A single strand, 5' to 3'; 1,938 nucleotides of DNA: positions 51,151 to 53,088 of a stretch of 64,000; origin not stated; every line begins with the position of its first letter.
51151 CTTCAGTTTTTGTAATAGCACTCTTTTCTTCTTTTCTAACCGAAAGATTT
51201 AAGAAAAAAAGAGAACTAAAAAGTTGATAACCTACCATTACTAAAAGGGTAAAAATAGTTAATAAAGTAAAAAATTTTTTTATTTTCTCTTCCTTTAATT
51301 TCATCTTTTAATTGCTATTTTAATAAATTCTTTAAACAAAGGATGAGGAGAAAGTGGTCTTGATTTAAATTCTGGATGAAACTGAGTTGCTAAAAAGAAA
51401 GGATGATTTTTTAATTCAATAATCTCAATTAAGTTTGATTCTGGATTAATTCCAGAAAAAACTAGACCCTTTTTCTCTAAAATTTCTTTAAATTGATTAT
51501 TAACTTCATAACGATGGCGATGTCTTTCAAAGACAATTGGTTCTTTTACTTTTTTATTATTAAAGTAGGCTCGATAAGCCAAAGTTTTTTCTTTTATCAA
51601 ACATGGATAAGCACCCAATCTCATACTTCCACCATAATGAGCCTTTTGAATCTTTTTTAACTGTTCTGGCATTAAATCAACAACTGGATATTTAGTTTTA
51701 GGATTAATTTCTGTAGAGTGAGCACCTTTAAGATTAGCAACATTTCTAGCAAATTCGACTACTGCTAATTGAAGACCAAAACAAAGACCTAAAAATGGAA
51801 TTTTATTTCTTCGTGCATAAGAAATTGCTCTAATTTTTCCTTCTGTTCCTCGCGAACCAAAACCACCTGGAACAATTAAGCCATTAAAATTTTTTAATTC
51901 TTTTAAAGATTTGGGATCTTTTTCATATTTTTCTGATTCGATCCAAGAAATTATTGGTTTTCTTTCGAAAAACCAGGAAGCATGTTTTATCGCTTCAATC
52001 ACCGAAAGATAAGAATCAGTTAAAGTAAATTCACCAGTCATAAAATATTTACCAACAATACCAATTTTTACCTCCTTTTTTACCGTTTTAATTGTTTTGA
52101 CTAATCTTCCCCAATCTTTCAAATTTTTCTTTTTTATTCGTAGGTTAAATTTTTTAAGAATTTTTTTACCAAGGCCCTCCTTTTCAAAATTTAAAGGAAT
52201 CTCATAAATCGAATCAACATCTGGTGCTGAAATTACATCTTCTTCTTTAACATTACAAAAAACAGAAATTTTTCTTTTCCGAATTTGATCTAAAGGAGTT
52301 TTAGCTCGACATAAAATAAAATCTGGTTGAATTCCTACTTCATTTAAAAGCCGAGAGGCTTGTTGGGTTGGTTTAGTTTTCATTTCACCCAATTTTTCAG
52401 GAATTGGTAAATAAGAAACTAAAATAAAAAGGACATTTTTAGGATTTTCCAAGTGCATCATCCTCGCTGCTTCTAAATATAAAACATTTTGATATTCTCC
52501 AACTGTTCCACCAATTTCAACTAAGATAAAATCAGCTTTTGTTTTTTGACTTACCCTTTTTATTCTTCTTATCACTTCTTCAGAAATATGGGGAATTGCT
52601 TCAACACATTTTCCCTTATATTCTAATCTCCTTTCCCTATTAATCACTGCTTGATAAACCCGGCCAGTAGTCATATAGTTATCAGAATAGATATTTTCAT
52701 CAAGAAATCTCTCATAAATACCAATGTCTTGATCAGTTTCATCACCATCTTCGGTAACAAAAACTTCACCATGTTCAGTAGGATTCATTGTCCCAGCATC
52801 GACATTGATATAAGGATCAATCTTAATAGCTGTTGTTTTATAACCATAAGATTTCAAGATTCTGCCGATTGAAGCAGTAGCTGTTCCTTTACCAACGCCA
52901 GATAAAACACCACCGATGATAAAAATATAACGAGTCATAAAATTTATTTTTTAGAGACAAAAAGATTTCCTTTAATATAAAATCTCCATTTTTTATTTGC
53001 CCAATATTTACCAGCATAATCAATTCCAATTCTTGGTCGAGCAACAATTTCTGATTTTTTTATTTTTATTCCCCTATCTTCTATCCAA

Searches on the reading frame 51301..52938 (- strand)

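Call 68: search_protein_families(library=pfam, proteins=[window:51301-52938:-], max_evalue=0.00001)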
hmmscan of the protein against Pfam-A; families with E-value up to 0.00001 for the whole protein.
window:51301-52938:- (545 aa): 3 families
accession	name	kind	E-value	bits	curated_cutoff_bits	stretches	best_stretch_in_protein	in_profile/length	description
PF06418.20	CTP_synth_N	-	3e-106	355.1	26.1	1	3-266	1-265/265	CTP synthase N-terminus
PF00117.34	GATase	-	7.8e-37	127.2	22.8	1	306-540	2-189/190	Glutamine amidotransferase class-I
PF01656.29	CbiA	-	9.9e-07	29.2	25.4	1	12-289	7-68/125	CobQ/CobB/MinD/ParA nucleotide binding domain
